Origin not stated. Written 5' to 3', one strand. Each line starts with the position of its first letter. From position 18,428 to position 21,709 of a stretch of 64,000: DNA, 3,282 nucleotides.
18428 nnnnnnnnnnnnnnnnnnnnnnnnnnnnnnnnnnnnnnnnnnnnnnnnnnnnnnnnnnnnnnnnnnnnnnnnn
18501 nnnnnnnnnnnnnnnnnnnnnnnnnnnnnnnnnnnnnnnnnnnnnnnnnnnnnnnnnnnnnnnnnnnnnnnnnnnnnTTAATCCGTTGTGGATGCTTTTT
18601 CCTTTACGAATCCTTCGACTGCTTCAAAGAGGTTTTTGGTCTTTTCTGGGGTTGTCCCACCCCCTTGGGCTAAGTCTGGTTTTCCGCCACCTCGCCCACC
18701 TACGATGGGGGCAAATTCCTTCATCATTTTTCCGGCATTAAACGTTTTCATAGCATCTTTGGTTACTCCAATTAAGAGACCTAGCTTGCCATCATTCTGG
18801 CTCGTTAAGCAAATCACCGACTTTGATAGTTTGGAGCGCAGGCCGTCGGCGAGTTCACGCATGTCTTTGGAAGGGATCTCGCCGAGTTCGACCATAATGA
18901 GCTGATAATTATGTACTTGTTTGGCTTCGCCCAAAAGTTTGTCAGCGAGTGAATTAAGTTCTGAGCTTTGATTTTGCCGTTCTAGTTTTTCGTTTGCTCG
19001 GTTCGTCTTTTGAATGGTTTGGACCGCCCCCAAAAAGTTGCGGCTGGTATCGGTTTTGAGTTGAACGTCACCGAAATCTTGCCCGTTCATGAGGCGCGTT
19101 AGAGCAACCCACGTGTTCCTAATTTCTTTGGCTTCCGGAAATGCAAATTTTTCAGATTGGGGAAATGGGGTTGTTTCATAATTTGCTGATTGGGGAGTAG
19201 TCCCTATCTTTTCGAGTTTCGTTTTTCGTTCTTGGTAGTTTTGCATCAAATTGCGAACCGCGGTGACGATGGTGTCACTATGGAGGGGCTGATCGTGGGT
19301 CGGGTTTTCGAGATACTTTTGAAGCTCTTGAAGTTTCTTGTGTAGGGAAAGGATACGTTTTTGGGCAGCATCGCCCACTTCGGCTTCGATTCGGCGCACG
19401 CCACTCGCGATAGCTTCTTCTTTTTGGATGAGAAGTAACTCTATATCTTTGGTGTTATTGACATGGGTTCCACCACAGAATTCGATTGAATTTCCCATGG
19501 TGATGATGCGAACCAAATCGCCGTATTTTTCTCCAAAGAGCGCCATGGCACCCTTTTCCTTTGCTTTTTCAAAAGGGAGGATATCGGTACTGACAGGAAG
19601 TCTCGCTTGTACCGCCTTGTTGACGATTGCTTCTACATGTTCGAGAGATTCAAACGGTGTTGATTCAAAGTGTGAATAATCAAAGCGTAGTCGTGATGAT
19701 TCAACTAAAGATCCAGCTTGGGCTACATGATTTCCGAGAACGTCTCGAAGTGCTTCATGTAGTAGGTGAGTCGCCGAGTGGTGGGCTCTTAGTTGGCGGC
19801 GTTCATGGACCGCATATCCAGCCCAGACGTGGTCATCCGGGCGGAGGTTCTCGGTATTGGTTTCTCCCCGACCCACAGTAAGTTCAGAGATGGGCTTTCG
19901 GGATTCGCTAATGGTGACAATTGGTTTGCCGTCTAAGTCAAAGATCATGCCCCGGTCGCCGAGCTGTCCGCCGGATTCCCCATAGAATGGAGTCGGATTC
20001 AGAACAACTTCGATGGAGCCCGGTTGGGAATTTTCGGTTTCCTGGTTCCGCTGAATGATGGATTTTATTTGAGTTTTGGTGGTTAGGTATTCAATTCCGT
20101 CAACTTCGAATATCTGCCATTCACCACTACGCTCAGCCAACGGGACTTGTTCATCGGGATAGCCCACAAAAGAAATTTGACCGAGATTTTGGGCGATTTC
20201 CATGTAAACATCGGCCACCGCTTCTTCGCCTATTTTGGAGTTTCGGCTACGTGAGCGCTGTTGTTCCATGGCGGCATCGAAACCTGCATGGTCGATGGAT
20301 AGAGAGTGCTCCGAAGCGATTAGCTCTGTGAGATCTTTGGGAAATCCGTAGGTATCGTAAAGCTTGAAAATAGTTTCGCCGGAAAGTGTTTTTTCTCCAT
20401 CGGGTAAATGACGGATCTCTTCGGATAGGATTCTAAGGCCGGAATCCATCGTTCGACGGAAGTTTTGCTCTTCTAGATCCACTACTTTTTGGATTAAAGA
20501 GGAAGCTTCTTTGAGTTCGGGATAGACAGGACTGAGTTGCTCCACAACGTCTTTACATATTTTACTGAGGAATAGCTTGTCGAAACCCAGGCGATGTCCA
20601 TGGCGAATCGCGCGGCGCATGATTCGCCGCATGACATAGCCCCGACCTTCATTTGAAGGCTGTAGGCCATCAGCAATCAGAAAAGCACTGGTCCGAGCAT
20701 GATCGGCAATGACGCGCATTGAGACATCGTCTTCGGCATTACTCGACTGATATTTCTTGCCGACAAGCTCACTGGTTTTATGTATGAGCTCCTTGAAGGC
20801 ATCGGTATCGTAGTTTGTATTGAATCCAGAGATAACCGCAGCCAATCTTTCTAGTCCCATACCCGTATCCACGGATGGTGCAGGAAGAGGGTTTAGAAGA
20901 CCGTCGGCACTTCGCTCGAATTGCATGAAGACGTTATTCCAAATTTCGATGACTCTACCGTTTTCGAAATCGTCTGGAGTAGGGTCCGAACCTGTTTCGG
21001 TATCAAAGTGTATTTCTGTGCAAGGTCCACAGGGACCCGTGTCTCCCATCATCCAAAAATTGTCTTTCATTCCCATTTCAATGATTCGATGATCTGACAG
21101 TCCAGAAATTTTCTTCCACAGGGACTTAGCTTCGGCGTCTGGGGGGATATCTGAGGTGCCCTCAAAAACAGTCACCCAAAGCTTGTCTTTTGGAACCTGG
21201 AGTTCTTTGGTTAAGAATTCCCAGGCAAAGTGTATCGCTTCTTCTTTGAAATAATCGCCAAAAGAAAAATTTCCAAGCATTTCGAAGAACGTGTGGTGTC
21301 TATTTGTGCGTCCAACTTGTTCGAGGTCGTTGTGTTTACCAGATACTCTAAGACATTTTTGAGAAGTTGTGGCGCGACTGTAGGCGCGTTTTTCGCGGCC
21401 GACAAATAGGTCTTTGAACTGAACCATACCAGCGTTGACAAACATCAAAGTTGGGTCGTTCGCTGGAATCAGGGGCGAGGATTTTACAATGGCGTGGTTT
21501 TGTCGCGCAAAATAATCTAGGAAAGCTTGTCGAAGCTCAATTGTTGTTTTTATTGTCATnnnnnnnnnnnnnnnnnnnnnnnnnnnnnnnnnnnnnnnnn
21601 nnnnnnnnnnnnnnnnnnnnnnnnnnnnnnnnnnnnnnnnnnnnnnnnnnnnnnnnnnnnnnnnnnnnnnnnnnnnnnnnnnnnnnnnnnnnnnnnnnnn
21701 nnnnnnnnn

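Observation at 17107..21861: Co-oriented small ORF - alaS - PilZ protein, with alaS stop overlapping the PilZ start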

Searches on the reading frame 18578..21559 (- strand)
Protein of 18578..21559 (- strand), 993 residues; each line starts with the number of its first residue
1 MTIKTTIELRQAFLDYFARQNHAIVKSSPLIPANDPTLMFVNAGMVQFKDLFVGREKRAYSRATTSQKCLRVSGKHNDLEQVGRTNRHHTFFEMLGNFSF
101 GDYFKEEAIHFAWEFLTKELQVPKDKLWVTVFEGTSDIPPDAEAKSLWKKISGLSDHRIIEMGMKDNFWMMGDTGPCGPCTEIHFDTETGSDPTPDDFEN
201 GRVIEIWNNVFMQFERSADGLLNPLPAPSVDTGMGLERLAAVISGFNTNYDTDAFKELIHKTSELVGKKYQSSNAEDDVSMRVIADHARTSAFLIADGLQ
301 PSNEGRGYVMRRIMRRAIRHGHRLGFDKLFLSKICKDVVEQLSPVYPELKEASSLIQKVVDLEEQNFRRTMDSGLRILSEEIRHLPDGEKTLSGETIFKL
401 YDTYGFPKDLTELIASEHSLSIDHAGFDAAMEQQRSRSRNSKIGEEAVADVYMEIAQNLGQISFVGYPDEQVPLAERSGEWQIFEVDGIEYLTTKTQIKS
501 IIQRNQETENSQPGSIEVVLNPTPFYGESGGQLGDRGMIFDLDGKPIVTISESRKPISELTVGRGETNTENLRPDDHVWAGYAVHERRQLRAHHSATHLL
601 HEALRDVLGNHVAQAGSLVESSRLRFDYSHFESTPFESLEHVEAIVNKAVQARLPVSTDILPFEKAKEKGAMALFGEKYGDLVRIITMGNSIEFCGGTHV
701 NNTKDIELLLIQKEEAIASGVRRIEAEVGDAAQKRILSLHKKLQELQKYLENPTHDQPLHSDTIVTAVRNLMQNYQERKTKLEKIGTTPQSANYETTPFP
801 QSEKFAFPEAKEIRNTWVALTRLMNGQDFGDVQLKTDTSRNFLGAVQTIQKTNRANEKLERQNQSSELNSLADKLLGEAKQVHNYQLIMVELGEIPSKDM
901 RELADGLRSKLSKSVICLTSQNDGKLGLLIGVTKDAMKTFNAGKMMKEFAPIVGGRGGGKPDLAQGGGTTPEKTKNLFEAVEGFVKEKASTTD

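Call 6: search_protein_families(library=pfam, proteins=[window:18578-21559:-], max_evalue=0.1)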
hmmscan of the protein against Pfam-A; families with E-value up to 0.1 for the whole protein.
window:18578-21559:- (993 aa): 5 families
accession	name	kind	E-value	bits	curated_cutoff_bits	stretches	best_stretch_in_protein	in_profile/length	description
PF01411.24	tRNA-synt_2c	-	7.3e-198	659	30.3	1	8-580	1-546/552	tRNA synthetases class II (A)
PF02272.25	DHHA1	-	4e-17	63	25.9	1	886-987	3-102/102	DHHA1 domain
PF07973.19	tRNA_SAD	-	1.5e-15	57.3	24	1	683-725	1-44/44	Threonyl and Alanyl tRNA synthetase second additional domain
PF17522.7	DUF5446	-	0.034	14.7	26.2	0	705-748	16-59/72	Family of unknown function (DUF5446)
PF03750.18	Csm2_III-A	-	0.039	15.1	24.8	0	827-886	16-75/115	Csm2 Type III-A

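Call 7: search_protein_families(library=ncbifam, proteins=[window:18578-21559:-], max_evalue=0.1)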
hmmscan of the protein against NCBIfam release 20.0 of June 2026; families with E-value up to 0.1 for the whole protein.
window:18578-21559:- (993 aa): 6 families
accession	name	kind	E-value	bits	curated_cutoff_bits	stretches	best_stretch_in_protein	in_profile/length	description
TIGR00344.1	alaS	equivalog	6.2e-268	891.5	457.05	2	8-784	1-748/847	alanine--tRNA ligase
NF002436.0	PRK01584.1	equivalog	8.8e-172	572.7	529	2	8-440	5-436/595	alanine--tRNA ligase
TIGR03683.1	A-tRNA_syn_arch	equivalog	8e-108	361.8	744.7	5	517-785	525-791/902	alanine--tRNA ligase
NF040865.1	a_tRNA_ed_AlaXM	equivalog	3.3e-21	76.1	300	1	517-728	25-233/234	alanyl-tRNA editing protein AlaXM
NF004456.0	PRK05787.1-4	equivalog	0.012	15.5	247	0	864-944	18-94/201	cobalt-precorrin-7 (C(5))-methyltransferase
NF003786.0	PRK05379.1-2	equivalog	0.039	13.1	397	1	764-874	101-198/354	bifunctional nicotinamide-nucleotide adenylyltransferase/Nudix hydroxylase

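Call 11: find_related_loci(query=window:18578-21559:-, collection=genome_contigs, flank=6000)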
Query window:18578-21559:- (993 aa) in genome_contigs; peptide patterns used: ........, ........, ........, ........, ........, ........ (x = any residue, [..] = any of these).
600 stretches matched a pattern (row limit reached: there are more); 598 encode a relative of the query (tblastn E <= 1e-3); the best 80 are kept; 80 distinct loci.
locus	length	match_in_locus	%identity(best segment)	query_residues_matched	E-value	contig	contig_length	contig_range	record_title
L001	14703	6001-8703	51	8-985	0e+0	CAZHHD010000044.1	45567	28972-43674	MAG TPA_asm: uncultured Polyangiaceae bacterium isolate binchicken_co284_183 genome assembly, contig: NODE_1084_length_4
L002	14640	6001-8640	46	4-981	0e+0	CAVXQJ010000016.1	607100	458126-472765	MAG: uncultured delta proteobacterium isolate MFD01872.bin.2.281 genome assembly, contig: contig_24336, whole genome sho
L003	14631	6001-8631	46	3-986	0e+0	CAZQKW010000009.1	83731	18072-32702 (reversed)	MAG TPA_asm: uncultured Thermodesulfobacteriota bacterium isolate binchicken_co107_87 genome assembly, contig: NODE_686_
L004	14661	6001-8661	49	4-985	0e+0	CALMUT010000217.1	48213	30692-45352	MAG TPA_asm: uncultured Myxococcales bacterium isolate SRR2107183_bin.94_CONCOCT_v1.1_MAG genome assembly, contig: ERZ79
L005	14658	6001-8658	48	1-984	0e+0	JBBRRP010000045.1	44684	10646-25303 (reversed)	MAG: Polyangiales bacterium isolate La2_concoct.020 La2_concoct.020_K_3213292L44684_cov_12.0000, whole genome shotgun se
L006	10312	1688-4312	48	8-989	0e+0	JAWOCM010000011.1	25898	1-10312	MAG: Desulfuromonadales bacterium isolate BLK5-1.bin.251 k191_1431285, whole genome shotgun sequence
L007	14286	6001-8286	46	3-786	0e+0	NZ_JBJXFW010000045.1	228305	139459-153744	MAG: Sphingorhabdus sp. isolate F1F2.bin.405 k127_9565202, whole genome shotgun sequence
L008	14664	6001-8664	41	1-985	0e+0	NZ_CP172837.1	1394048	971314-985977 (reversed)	Candidatus Pelagibacter bacterium nBUS_49 chromosome, complete genome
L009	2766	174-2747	47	8-967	0e+0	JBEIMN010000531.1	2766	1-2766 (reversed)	MAG: Acidobacteriota bacterium isolate Sample-105-S5-bin-117 Sample_105_S5-bin_117-k141_1907950, whole genome shotgun se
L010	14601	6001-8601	46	8-968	0e+0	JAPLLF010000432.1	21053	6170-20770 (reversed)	MAG: Proteobacteria bacterium isolate LacPavin_0920_WC57_MAG_70_8 LacPavin_0920_WC57_scaffold_1306012, whole genome shot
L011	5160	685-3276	46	5-968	0e+0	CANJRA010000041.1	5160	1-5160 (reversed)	MAG: Candidatus Marinimicrobia bacterium isolate RH-23may17-611 genome assembly, contig: RH-23may17-C9567-p1, whole geno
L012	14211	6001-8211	47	2-754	0e+0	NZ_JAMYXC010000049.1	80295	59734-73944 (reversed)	Limimaricola litoreus strain ASW11-118 NODE_3_length_80295_cov_180.942120, whole genome shotgun sequence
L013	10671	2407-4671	47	8-779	0e+0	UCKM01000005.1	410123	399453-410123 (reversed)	Rhizobiales bacterium isolate AFS091992 genome assembly, contig: contig_5, whole genome shotgun sequence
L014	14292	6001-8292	46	2-782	0e+0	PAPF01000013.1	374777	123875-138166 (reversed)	MAG: Phyllobacteriaceae bacterium isolate SP17 148315, whole genome shotgun sequence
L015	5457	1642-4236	47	3-973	0e+0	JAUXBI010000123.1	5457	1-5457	MAG: Syntrophaceae bacterium isolate CSMAG_2795 CSMAG_2795_k117_6418821_length_5457_cov_15.9719, whole genome shotgun se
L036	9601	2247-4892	47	9-981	0e+0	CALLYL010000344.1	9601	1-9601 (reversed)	MAG TPA_asm: uncultured Myxococcales bacterium isolate SRR5676476_bin.50_CONCOCT_v1.1_MAG genome assembly, contig: ERZ72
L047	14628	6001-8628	48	1-982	0e+0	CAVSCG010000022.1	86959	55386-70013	MAG: uncultured delta proteobacterium isolate MFD02979.bin.2.126 genome assembly, contig: contig_45789, whole genome sho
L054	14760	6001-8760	45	1-990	0e+0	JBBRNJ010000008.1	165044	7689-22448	MAG: Polyangiales bacterium isolate La1_metabat2.153 LA1C_B2.153_k141_1933871L_165044_cov_15.0000, whole genome shotgun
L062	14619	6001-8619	45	8-986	0e+0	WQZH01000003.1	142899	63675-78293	MAG: Desulfobulbus sp. isolate Emb289P4bin76 Ga0123357_10000017, whole genome shotgun sequence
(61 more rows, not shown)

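Call 14: search_protein_families(library=pfam, proteins=[L036:4941-6875:+, L054:8824-10539:+, L047:8710-9666:+, L002:8723-9859:+, L005:9109-9906:+, L004:9102-9530:+, L010:8748-10004:+, L062:8646-9902:+, L015:4315-5217:+, L005:8787-9104:+], max_evalue=0.001)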
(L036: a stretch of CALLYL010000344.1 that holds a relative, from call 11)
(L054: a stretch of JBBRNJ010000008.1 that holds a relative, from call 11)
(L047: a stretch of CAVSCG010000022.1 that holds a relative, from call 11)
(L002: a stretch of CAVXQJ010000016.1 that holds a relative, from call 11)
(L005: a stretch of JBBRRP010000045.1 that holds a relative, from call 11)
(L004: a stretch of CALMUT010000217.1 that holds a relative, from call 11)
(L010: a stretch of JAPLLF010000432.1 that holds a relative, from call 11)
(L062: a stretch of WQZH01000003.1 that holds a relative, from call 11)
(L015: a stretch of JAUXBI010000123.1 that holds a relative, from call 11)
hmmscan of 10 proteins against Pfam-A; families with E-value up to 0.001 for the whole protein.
L036:4941-6875:+ (644 aa): 3 families
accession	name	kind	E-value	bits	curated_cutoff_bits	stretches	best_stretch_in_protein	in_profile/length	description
PF00733.27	Asn_synthase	-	7.6e-67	226.9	21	1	258-637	1-353/354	Asparagine synthase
PF13522.11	GATase_6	-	3.8e-31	108.2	27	1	51-169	11-130/130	Glutamine amidotransferase domain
PF13537.11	GATase_7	-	9.5e-31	106.8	25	1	56-173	1-121/123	Glutamine amidotransferase domain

L054:8824-10539:+ (571 aa): 8 families
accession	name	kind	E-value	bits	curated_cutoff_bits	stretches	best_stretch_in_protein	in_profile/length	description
PF00069.31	Pkinase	-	2.1e-41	142.5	31.7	1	22-274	1-254/263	Protein kinase domain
PF07714.23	PK_Tyr_Ser-Thr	-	1.4e-26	93.8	23.1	1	23-274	2-251/258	Protein tyrosine and serine/threonine kinase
PF00498.31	FHA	-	4.2e-15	56.4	20.7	1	342-406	2-67/67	FHA domain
PF16697.10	Yop-YscD_cpl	-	1.2e-12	48.3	33.2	1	331-413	9-91/94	Inner membrane component of T3SS, cytoplasmic domain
PF01636.29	APH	-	2e-06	28.2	23.2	0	140-174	167-197/239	Phosphotransferase enzyme family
PF03109.22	ABC1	-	5.4e-06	26.2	22.9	1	94-178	143-218/244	ABC1 atypical kinase-like domain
PF06293.20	Kdo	-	0.00014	21.8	21.3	1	92-180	90-175/207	Lipopolysaccharide kinase (Kdo/WaaP) family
PF14531.12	Kinase-like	-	0.00068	19.4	25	0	135-237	158-258/289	Kinase-like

L047:8710-9666:+ (318 aa): 11 families
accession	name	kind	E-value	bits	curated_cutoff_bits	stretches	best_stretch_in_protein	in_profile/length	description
PF13450.12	NAD_binding_8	-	1e-12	48.6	21.9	1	8-63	1-56/68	NAD(P)-binding Rossmann-like domain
PF01593.30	Amino_oxidase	-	1.1e-12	48.4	19.8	1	15-277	3-254/443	Flavin containing amine oxidoreductase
PF07992.20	Pyr_redox_2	-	8.6e-12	45.5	26.1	1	4-43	1-42/291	Pyridine nucleotide-disulphide oxidoreductase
PF01266.30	DAO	-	1e-11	45.4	27.9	1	5-43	1-39/353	FAD dependent oxidoreductase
PF12831.13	FAD_oxidored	-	1.8e-10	41.1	27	1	5-49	1-45/416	FAD dependent oxidoreductase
PF01134.28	GIDA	-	1.5e-09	37.9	22.1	1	5-35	1-30/391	Glucose inhibited division protein A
PF00890.30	FAD_binding_2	-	2.4e-08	34.1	20.4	1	5-43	1-38/414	FAD binding domain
PF01946.23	Thi4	-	4.2e-07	29.9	26.2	1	4-42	18-57/235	Thi4 family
PF03486.20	HI0933_like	-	8.1e-06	25.9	50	1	5-40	2-37/244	HI0933-like protein Rossmann domain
PF01494.25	FAD_binding_3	-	1.6e-05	24.8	22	1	3-36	1-34/349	FAD binding domain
PF00070.33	Pyr_redox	-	0.00093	20.1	22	0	6-38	2-34/82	Pyridine nucleotide-disulphide oxidoreductase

L002:8723-9859:+ (378 aa): 3 families
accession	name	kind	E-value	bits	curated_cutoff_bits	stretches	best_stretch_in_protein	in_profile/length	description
PF13635.12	DUF4143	-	5.1e-42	143.8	28.1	1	171-327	1-159/160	Domain of unknown function (DUF4143)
PF13173.12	AAA_14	-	1.3e-25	90.3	27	1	17-133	2-128/129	AAA domain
PF20720.3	nSTAND3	-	0.00044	20.4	27.2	1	11-60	11-57/155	Novel STAND NTPase 3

L005:9109-9906:+ (265 aa): 0 families

L004:9102-9530:+ (142 aa): 0 families

L010:8748-10004:+ (418 aa): 0 families

L062:8646-9902:+ (418 aa): 3 families
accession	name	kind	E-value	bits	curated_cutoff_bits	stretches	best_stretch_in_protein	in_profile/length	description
PF00109.32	ketoacyl-synt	-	5.4e-37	128.2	20.8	1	10-250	2-251/252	Beta-ketoacyl synthase, N-terminal domain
PF02801.28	Ketoacyl-synt_C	-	1.2e-27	96.7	20.8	1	259-370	1-118/119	Beta-ketoacyl synthase, C-terminal domain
PF00108.29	Thiolase_N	-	0.00055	19.8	26.4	0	146-195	61-112/260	Thiolase, N-terminal domain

L015:4315-5217:+ (300 aa): 5 families
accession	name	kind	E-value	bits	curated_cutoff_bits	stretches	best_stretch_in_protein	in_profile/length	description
PF12146.15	Hydrolase_4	-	6.6e-73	245.4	27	1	46-281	2-238/239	Serine aminopeptidase, S33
PF00561.26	Abhydrolase_1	-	3.4e-17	63.4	25.8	1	51-166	3-118/245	alpha/beta hydrolase fold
PF12697.13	Abhydrolase_6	-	2.3e-15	58.3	26.3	1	52-281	2-210/217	Alpha/beta hydrolase family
PF10230.15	LIDHydrolase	-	1.6e-05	25.2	27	1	67-156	24-120/262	Lipid-droplet associated hydrolase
PF01738.24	DLH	-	0.00052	20.1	21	0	227-283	136-194/217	Dienelactone hydrolase family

L005:8787-9104:+ (105 aa): 0 families

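Call 29: find_homologous_proteins(query=window:18578-21559:-, max_evalue=1e-100)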
Query window:18578-21559:- (993 aa): 8000 proteins with E <= 1e-100 among 8000 candidates; the best 120 are listed.
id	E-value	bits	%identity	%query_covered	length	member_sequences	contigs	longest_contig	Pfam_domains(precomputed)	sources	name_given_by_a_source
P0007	0.0e+0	2262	100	100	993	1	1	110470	PF01411.25,PF07973.20,PF02272.25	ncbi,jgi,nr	ncbi:MAG: alanine--tRNA ligase [Myxococcota bacterium]|nr:alanine--tRNA ligase [Myxococcota bacteriu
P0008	0.0e+0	1220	54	100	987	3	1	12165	PF01411.25,PF07973.20,PF02272.25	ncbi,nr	ncbi:MAG: alanine--tRNA ligase [Myxococcota bacterium]|nr:alanine--tRNA ligase [Myxococcota bacteriu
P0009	0.0e+0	1214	54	99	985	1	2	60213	PF01411.25,PF07973.20,PF02272.25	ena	-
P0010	0.0e+0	1208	55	99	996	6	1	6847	PF01411.25,PF07973.20,PF02272.25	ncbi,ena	-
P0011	0.0e+0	1192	54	99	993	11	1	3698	PF01411.25,PF07973.20,PF02272.25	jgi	jgi:alanyl-tRNA synthetase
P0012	0.0e+0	1174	53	100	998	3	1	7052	PF01411.25,PF07973.20,PF02272.25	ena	-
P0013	0.0e+0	1173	53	99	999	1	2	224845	PF01411.25,PF07973.20,PF02272.25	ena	-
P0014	0.0e+0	1169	53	99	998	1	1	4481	PF01411.25,PF07973.20,PF02272.25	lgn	-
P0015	0.0e+0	1165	54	99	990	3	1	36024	PF01411.25,PF07973.20,PF02272.25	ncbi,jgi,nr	ncbi:MAG: alanine--tRNA ligase [Myxococcota bacterium]|jgi:alanyl-tRNA synthetase|nr:alanine--tRNA l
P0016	0.0e+0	1152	53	98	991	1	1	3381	PF01411.25,PF07973.20,PF02272.25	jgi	-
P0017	0.0e+0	1152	53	98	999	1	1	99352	PF01411.25,PF07973.20,PF02272.25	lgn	-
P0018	0.0e+0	1142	52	99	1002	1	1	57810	PF01411.25,PF07973.20,PF02272.25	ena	-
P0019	0.0e+0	1135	53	99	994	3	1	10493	PF01411.25,PF07973.20,PF02272.25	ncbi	-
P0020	0.0e+0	1135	53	98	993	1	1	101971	PF01411.25,PF07973.20,PF02272.25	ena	-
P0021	0.0e+0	1133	53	98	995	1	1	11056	PF01411.25,PF07973.20,PF02272.25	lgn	-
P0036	0.0e+0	1110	51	99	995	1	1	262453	PF01411.25,PF07973.20,PF02272.25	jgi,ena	-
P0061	0.0e+0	1023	61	74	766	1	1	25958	PF01411.25,PF07973.20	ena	-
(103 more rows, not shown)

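Call 31: find_encoding_contigs(protein=P0009, flank=7000, max_places=2)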
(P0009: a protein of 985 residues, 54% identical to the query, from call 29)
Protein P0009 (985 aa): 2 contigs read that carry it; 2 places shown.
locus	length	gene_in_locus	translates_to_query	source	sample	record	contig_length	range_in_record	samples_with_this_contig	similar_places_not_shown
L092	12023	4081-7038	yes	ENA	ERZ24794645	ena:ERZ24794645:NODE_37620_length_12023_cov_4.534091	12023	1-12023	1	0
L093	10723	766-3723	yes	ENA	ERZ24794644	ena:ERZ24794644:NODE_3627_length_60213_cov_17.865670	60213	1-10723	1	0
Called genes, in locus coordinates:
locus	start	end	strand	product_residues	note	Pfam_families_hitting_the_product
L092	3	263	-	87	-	?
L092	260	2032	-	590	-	PF13185:GAF_2, PF01590:GAF, PF13492:GAF_3 (weak), PF00990:GGDEF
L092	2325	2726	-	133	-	PF04379:DUF525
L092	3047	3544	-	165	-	PF04380:BMFP (faint)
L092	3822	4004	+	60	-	-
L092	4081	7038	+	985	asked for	PF01411:tRNA-synt_2c, PF07973:tRNA_SAD, PF02272:DHHA1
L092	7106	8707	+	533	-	PF07238:PilZ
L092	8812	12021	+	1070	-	?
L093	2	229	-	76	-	?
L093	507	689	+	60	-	-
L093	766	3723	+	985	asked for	PF01411:tRNA-synt_2c, PF07973:tRNA_SAD, PF02272:DHHA1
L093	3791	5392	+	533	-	PF07238:PilZ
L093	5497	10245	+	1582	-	PF21075:GDH_ACT1, PF21076:GDH_ACT2 (weak), PF21079:GDH_HM2, PF21077:GDH_ACT3, PF21078:GDH_HM3, PF05088:Bac_GDH_CD, PF21074:GDH_C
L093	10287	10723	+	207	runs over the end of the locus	PF00440:TetR_N, PF08359:TetR_C_4, PF17938:TetR_C_29 (weak)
